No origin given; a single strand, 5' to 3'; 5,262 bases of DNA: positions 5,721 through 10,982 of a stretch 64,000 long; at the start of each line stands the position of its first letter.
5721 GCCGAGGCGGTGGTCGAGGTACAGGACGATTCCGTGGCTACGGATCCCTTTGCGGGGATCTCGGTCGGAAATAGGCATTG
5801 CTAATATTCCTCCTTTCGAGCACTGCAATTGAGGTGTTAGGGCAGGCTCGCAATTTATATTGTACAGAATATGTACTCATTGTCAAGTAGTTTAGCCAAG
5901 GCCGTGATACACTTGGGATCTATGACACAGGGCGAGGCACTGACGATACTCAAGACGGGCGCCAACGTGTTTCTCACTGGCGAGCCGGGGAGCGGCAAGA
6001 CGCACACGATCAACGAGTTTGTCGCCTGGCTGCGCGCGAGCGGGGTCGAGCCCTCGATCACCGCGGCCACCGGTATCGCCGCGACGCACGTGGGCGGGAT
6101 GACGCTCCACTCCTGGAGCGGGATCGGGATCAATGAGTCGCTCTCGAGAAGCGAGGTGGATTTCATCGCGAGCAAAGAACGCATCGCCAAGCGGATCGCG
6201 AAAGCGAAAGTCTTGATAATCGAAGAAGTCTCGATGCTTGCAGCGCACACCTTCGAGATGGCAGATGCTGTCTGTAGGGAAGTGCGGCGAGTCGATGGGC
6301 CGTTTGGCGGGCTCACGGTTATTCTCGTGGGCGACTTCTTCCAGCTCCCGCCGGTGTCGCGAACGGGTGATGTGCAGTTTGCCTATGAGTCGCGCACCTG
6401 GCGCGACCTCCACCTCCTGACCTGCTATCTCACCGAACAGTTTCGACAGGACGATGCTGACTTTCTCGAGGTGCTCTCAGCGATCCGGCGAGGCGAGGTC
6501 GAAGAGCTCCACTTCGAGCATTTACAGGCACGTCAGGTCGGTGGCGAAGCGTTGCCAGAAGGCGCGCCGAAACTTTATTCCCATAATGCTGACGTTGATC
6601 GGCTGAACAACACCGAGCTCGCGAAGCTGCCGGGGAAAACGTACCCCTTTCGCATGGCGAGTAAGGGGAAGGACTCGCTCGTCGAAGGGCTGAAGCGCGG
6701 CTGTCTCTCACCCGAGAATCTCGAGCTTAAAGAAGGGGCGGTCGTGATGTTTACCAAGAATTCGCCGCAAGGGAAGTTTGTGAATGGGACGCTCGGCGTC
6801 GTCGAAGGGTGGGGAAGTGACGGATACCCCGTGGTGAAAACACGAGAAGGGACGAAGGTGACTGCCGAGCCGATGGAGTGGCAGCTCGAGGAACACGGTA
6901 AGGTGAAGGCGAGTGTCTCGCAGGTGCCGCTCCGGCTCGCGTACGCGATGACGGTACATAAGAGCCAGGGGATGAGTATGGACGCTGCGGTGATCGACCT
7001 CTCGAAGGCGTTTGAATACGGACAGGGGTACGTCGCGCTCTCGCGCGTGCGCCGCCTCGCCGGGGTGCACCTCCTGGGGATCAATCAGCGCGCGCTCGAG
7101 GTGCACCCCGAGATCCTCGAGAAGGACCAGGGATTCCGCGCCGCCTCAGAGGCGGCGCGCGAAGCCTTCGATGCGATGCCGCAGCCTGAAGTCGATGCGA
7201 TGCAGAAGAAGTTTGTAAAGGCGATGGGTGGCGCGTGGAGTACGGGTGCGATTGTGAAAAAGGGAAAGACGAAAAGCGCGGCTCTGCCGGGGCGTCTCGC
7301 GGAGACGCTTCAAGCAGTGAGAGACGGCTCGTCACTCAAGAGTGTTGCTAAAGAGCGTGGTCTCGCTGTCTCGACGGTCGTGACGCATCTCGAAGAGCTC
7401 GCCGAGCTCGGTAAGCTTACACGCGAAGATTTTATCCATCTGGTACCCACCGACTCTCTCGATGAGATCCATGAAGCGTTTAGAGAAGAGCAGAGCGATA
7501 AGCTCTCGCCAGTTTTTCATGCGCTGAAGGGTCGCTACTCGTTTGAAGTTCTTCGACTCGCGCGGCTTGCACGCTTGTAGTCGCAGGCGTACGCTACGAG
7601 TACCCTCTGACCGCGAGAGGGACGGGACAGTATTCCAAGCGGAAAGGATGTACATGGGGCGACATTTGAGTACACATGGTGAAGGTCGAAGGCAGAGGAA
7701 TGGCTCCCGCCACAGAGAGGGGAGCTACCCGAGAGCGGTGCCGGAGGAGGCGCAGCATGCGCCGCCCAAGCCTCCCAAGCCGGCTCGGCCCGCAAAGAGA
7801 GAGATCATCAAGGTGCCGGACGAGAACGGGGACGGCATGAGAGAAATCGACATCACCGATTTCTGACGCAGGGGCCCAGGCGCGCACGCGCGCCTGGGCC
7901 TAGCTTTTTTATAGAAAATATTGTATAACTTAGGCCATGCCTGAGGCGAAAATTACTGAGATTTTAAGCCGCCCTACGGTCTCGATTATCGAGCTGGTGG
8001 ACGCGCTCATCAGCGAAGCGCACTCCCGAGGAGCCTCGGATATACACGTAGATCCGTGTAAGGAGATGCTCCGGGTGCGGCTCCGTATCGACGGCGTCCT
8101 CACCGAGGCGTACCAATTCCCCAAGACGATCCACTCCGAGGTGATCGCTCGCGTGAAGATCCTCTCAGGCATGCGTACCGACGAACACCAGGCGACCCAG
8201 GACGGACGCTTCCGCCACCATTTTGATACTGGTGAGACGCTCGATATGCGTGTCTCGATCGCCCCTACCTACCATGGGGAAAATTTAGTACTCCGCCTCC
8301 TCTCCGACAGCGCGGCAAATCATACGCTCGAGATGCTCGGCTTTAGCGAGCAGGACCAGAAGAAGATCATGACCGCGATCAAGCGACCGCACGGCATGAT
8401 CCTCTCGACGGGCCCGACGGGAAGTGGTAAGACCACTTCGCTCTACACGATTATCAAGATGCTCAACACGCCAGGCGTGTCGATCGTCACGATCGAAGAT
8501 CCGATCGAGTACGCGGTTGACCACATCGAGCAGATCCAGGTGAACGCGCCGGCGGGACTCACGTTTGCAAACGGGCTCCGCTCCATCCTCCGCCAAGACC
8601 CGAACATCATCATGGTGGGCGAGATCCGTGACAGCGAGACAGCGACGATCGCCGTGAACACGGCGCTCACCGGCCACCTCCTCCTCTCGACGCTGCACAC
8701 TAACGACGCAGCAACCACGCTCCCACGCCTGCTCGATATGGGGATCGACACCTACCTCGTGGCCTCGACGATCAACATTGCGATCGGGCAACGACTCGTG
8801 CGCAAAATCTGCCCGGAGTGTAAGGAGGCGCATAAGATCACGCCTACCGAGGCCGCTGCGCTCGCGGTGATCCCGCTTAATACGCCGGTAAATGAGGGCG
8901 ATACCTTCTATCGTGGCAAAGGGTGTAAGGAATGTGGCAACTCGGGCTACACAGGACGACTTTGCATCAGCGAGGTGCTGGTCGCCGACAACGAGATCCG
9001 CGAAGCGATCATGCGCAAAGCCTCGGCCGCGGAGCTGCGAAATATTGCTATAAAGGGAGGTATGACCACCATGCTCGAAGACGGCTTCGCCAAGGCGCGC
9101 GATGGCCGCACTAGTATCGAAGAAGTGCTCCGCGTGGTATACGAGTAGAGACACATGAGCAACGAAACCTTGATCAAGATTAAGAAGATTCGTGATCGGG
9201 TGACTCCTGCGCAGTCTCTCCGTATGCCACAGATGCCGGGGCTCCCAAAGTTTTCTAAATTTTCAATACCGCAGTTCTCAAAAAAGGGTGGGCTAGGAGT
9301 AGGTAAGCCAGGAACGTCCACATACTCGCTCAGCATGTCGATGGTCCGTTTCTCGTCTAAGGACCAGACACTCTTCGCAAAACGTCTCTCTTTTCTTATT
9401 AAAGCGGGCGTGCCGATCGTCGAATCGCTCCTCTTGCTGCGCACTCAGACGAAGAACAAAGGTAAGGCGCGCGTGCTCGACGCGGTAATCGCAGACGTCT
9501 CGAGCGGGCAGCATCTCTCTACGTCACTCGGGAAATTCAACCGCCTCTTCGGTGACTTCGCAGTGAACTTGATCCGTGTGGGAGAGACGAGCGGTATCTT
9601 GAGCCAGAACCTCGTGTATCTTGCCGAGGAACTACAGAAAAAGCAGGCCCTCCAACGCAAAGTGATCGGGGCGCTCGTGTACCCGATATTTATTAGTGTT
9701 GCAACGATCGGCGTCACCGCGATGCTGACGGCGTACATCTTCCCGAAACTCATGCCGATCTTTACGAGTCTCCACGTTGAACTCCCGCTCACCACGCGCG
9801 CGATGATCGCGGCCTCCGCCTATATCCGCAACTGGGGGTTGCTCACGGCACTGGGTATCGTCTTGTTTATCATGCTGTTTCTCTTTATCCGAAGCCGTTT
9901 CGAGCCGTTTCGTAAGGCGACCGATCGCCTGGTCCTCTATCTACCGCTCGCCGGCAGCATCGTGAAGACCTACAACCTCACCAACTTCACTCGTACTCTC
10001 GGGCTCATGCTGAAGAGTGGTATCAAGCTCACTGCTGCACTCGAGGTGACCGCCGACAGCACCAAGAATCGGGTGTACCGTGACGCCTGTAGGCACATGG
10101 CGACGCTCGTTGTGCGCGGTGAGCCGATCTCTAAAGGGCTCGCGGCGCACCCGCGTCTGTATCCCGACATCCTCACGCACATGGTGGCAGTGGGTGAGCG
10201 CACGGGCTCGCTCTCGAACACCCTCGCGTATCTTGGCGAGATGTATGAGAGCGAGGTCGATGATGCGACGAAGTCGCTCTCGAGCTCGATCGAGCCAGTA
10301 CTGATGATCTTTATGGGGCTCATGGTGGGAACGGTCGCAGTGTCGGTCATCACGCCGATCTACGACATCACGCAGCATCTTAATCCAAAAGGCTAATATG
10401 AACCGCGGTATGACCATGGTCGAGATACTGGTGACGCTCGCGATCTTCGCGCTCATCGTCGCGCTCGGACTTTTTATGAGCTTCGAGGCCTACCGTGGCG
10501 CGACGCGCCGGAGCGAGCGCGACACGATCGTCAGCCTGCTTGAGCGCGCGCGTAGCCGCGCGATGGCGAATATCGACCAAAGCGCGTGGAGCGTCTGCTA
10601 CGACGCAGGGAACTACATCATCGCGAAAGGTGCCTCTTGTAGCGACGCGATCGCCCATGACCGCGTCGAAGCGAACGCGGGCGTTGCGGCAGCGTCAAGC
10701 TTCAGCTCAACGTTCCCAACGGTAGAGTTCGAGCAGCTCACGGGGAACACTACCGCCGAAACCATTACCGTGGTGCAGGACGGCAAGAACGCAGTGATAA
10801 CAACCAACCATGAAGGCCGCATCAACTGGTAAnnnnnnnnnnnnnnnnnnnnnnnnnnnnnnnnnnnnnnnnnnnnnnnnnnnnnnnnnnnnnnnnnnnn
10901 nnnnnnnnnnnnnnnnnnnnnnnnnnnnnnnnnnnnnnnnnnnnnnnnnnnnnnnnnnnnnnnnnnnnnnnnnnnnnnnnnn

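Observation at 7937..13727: Compact type IV pilus locus without secretin/alignment genes, carrying a pilin-anchored LVIVD beta-propeller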

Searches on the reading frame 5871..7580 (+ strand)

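Call 3: search_protein_families(library=pfam, proteins=[window:5871-7580:+], max_evalue=0.1)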
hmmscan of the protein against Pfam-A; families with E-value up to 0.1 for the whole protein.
window:5871-7580:+ (569 aa): 20 families
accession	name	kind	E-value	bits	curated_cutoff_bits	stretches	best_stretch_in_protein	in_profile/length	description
PF05970.20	PIF1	-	2.2e-34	119.4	25.9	1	26-211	18-218/223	PIF1-like helicase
PF14493.12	HTH_40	-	3.6e-18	66.1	27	1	477-565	3-89/89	Helix-turn-helix domain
PF13604.12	AAA_30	-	7.1e-15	55.7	27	1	20-218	6-180/191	AAA domain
PF13245.12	AAA_19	-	1.2e-13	51.8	25.1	1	22-163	3-133/134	AAA domain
PF13401.12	AAA_22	-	1.5e-07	32.2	27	1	30-154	5-122/130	AAA domain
PF20720.3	nSTAND3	-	0.00012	22.3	27.2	1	22-61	9-48/155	Novel STAND NTPase 3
PF13538.12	UvrD_C_2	-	0.00019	21.6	27.4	1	356-395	1-47/52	UvrD-like helicase C-terminal domain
PF02689.20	Herpes_Helicase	-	0.00022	19.8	27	1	358-395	731-770/808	Helicase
PF21530.3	Pif1_2B_dom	-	0.00038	20.5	23.9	1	271-311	3-44/47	DNA helicase Pif1, 2B domain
PF13191.12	AAA_16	-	0.0015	19.4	32.6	1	31-57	25-51/167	AAA ATPase domain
PF01443.25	Viral_helicase1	-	0.0021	18.4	21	0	36-125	4-73/228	Viral superfamily 1 RNA helicase core domain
PF13086.12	AAA_11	-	0.0021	18.3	27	0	28-54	15-41/257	AAA domain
PF07728.20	AAA_5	-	0.0074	16.7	22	1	32-129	1-84/139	AAA domain (dynein-related subfamily)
PF13479.12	AAA_24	-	0.008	16.5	27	1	30-135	2-88/195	AAA domain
PF10412.15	TrwB_AAD_bind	-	0.017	14.5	20.5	0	31-60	16-45/387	Type IV secretion-system coupling protein DNA-binding domain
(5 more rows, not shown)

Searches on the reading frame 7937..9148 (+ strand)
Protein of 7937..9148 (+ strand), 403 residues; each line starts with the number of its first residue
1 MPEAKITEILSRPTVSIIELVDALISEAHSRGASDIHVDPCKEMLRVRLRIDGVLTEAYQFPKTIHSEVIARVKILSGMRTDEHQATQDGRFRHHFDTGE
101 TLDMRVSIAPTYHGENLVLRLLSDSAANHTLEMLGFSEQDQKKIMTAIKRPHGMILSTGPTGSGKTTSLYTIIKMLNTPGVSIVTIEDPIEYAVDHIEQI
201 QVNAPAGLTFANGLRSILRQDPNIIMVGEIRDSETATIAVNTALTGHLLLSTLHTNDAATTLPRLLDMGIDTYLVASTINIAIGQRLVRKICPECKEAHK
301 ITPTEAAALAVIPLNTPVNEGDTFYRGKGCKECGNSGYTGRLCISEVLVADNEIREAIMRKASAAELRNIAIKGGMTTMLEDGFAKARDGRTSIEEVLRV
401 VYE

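Call 3: search_protein_families(library=pfam, proteins=[window:7937-9148:+], max_evalue=0.1)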
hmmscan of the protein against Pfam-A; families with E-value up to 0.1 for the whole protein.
window:7937-9148:+ (403 aa): 14 families
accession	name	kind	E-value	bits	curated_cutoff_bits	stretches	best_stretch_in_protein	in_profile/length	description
PF00437.27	T2SSE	-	1e-121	406.6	24.9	1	16-399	7-370/370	Type II/IV secretion system protein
PF13604.12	AAA_30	-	0.00074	19.7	27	1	139-185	4-51/191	AAA domain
PF25199.1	nSTAND_NTPase5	-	0.0015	18.8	34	1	150-202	39-92/145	Novel STAND NTPase 5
PF13401.12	AAA_22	-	0.0035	18.1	27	1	151-210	4-47/130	AAA domain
PF00270.35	DEAD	-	0.0039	17.4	26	1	139-202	2-67/167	DEAD/DEAH box helicase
PF20720.3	nSTAND3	-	0.0091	16.1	27.2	1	150-197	15-61/155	Novel STAND NTPase 3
PF13086.12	AAA_11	-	0.016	15.4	27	1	138-197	4-52/257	AAA domain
PF02562.22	PhoH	-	0.026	14.4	27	1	139-176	7-44/205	PhoH-like protein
PF13245.12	AAA_19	-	0.027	15.1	25.1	1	149-180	8-39/134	AAA domain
PF13555.12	AAA_29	-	0.034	14.3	27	0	150-175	20-45/61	P-loop containing region of AAA domain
PF05872.18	HerA_C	-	0.034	13.2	22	1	139-185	10-54/502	Helicase HerA-like C-terminal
PF13173.12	AAA_14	-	0.061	13.8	27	0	154-197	4-48/129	AAA domain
PF03266.21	NTPase_1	-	0.075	13.3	23.9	0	155-183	2-30/168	NTPase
PF01580.24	FtsK_SpoIIIE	-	0.077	12.9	24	0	139-174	27-61/221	FtsK/SpoIIIE family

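Call 4: search_protein_families(library=ncbifam, proteins=[window:7937-9148:+], max_evalue=0.1)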
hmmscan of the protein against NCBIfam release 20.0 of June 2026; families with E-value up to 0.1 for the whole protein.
window:7937-9148:+ (403 aa): 30 families (the best 25 are shown)
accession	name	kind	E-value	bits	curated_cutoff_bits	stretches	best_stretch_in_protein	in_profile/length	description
TIGR02533.1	type_II_gspE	equivalog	1.6e-144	482.2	630.25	1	15-400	107-485/486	type II secretion system ATPase GspE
TIGR02538.1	type_IV_pilB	equivalog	1.7e-140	469.4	675.65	1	16-402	180-563/564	type IV-A pilus assembly ATPase PilB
NF053534.1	T4PilAsmATPsTfpB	equivalog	5.5e-125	418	850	1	16-401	200-582/584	type IV pilus assembly ATPase TfpB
NF007755.0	PRK10436.1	equivalog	3.6e-119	398.5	617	1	14-401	82-459/465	type II secretion system protein GspE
NF041000.1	ATPase_ComGA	equivalog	4.3e-75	252.2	300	1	23-289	2-266/267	competence type IV pilus ATPase ComGA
TIGR01420.1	pilT_fam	subfamily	6.3e-51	173.6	319.1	1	22-268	3-242/343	PilT/PilU family type 4a pilus ATPase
TIGR02525.1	plasmid_TraJ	equivalog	2.5e-25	89.2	368.3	1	117-268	120-272/372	plasmid transfer ATPase TraJ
TIGR02524.1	dot_icm_DotB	equivalog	9.1e-25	87.6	463.3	1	142-288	124-279/358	Dot/Icm type IV secretion system ATPase DotB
TIGR03819.1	heli_sec_ATPase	hypoth_equivalog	4.6e-16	58.9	373.15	1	70-274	100-306/340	TadA family conjugal transfer-associated ATPase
NF058587.1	archaellum_moto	equivalog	6.9e-16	58.1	550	1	155-289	278-418/527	archaellum flagellar ATPase motor FlaI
TIGR02788.1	VirB11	equivalog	6.7e-14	51.6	249.95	1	141-271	134-268/308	P-type DNA transfer ATPase VirB11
NF010469.0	PRK13894.1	subfamily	9e-14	51.5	508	1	139-266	136-265/320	conjugal transfer ATPase TrbB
TIGR02782.1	TrbB_P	equivalog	2.4e-13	50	304.55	1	138-267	123-254/303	P-type conjugative transfer ATPase TrbB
NF010407.0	PRK13833.1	subfamily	6.9e-12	45.4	499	1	138-268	131-262/323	conjugal transfer protein TrbB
NF053672.1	bindosome_BasE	exception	3.9e-09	35.8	1000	1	156-263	274-386/512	bindosome assembly system ATPase subunit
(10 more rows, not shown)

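Call 32: list_cluster_members(proteins=[P0001, window:7937-9148:+, window:13227-13679:+, window:50268-51218:+])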
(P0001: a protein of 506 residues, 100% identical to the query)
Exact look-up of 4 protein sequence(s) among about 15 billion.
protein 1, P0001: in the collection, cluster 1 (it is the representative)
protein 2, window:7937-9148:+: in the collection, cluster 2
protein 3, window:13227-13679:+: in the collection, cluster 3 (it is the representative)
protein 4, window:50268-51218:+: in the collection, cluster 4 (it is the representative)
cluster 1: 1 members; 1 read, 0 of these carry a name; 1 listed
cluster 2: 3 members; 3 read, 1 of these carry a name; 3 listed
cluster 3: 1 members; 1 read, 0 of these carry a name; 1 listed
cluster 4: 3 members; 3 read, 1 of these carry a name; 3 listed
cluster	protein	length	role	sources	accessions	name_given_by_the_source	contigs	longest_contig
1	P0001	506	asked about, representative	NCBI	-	-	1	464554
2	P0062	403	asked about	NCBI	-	-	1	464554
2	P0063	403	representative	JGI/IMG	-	-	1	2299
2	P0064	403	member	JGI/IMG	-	type IV pilus assembly protein PilB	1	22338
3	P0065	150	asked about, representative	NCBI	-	-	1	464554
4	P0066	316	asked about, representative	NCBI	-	-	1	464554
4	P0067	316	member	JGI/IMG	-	DNA-directed RNA polymerase subunit alpha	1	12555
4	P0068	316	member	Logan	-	-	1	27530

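Call 75: find_homologous_proteins(query=window:7937-9148:+, max_evalue=1e-100)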
Query window:7937-9148:+ (403 aa): 6914 proteins with E <= 1e-100 among 8000 candidates; the best 120 are listed.
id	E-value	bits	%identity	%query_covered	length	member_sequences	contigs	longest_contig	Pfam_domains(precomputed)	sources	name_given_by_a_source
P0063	6.0e-245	830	94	100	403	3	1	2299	PF00437.27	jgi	-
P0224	2.2e-225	766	87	100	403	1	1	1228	PF00437.27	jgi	jgi:type IV pilus assembly protein PilB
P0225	4.2e-224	761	87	100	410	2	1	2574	PF00437.27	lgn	-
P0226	9.4e-222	754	87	98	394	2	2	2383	PF00437.27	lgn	-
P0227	6.3e-216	734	83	100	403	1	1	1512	PF00437.27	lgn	-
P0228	9.4e-213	724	83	99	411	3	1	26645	PF00437.27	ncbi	-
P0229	1.6e-210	717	81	100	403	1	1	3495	PF00437.27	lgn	-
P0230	8.6e-210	714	81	99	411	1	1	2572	PF00437.27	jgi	jgi:type II secretory ATPase GspE/PulE/Tfp pilus assembly ATPase PilB-like protein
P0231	1.2e-206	704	79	100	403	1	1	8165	PF00437.27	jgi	-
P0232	2.9e-205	699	79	100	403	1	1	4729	PF00437.27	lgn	-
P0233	3.4e-205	699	79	100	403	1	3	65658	PF00437.27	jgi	jgi:type II secretory ATPase GspE/PulE/Tfp pilus assembly ATPase PilB-like protein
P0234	8.6e-205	698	78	100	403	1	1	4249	PF00437.27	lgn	-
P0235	4.6e-204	695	79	100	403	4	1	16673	PF00437.27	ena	-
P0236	5.6e-203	692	80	99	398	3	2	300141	PF00437.27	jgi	-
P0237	6.6e-203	692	78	100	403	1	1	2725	PF00437.27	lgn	-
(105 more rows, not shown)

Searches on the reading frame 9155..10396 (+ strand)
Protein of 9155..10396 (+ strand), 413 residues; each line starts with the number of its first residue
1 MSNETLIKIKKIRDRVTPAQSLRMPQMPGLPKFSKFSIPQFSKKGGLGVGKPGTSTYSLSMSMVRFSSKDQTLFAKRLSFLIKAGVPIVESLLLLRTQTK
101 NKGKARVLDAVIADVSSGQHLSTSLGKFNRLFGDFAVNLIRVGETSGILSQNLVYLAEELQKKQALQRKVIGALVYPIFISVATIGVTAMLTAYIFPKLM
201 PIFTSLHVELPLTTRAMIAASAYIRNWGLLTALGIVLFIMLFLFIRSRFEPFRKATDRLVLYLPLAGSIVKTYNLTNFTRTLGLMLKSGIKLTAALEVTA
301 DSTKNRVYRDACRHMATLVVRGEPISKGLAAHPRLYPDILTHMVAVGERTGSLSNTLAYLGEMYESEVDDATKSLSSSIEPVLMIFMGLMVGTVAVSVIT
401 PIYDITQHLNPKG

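Call 3: search_protein_families(library=pfam, proteins=[window:9155-10396:+], max_evalue=0.1)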
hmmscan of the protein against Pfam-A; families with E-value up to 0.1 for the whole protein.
window:9155-10396:+ (413 aa): 2 families
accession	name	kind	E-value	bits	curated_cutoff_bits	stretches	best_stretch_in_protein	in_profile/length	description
PF00482.28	T2SSF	-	1.5e-51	174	25.2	2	278-401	1-125/125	Type II secretion system (T2SS), protein F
PF03904.18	DUF334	-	0.017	15.9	30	1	154-252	28-122/123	Domain of unknown function (DUF334)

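Call 4: search_protein_families(library=ncbifam, proteins=[window:9155-10396:+], max_evalue=0.1)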
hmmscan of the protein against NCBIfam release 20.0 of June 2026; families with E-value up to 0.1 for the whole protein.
window:9155-10396:+ (413 aa): 7 families
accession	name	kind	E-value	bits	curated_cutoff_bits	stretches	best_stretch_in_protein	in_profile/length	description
TIGR02120.1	GspF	equivalog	2.6e-84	283.8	424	1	60-408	54-400/401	type II secretion system inner membrane protein GspF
NF052607.1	T4PiliAsmPilCThrm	equivalog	1.6e-74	251.4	700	1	68-409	65-404/406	type IV pilus assembly protein PilC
NF007861.0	PRK10573.1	equivalog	1.3e-68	231.9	401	1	64-409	54-398/401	protein transport protein HofC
NF052606.1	T4PiliAsmPilCMyx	equivalog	6.9e-65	219.5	700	1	64-408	75-417/419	type IV pilus assembly protein PilC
NF047826.1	T3SSXpsF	equivalog_domain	3.3e-55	187.5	650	1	57-408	54-403/405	type II secretion system protein XpsF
NF041012.2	T4P_ComGB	equivalog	3.7e-44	151.4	240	1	69-405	1-330/332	competence type IV pilus assembly protein ComGB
NF004865.0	PRK06224.1-2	equivalog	0.03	13.8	323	1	72-132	24-82/265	citryl-CoA lyase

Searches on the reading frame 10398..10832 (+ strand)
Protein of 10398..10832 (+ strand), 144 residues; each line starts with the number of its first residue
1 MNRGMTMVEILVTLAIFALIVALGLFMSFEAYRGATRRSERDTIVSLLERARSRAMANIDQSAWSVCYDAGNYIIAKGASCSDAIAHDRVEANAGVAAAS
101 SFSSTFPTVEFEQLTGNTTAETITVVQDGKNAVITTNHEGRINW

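Call 3: search_protein_families(library=pfam, proteins=[window:10398-10832:+], max_evalue=0.1)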
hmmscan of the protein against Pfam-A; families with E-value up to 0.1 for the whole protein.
window:10398-10832:+ (144 aa): 3 families
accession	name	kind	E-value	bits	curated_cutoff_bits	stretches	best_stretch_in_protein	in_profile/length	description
PF07963.17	N_methyl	-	9.5e-05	22.3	21.2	1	2-23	4-25/27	Prokaryotic N-terminal methylation motif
PF12019.13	GspH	-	0.00015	22.6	21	1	43-137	4-105/108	Type II transport protein GspH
PF07219.19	HemY_N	-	0.039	14.5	31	1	4-79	8-81/107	HemY protein N-terminus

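Call 4: search_protein_families(library=ncbifam, proteins=[window:10398-10832:+], max_evalue=0.1)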
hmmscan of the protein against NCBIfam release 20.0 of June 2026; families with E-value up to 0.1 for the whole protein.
window:10398-10832:+ (144 aa): 11 families
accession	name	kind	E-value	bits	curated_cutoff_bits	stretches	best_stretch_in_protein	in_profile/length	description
TIGR02532.1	IV_pilin_GFxxxE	domain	5.8e-06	25.9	16.3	1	3-25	2-24/24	prepilin-type N-terminal cleavage/methylation domain-containing protein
NF041013.1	T4P_ComGE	equivalog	0.00014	21.9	49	1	2-56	3-57/83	competence type IV pilus minor pilin ComGE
NF040982.1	ComGD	equivalog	0.00023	21.6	70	1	3-134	2-125/139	competence type IV pilus minor pilin ComGD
NF007800.0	PRK10506.1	equivalog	0.00023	21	158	1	2-142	8-149/163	prepilin peptidase-dependent protein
TIGR01707.1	gspI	equivalog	0.00049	20.6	44.35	1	4-38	1-34/101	type II secretion system minor pseudopilin GspI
NF047827.1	T3SSXpsH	equivalog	0.0011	18.7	160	1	3-59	1-57/145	type II secretion system protein XpsH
NF007862.0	PRK10574.1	equivalog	0.017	15.2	138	1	2-75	4-73/145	prepilin peptidase-dependent pilin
TIGR01711.1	gspJ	equivalog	0.047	13.5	64.85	1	3-57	1-55/192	type II secretion system minor pseudopilin GspJ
TIGR01708.2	typeII_sec_gspH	equivalog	0.054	13.5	80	1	3-56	2-55/169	type II secretion system minor pseudopilin GspH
TIGR02523.1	type_IV_pilV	equivalog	0.06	13.8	52.2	0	3-51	2-49/139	type IV pilus modification protein PilV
TIGR02596.1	TIGR02596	subfamily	0.089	12.9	70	0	6-56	2-52/196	Verru_Chthon cassette protein D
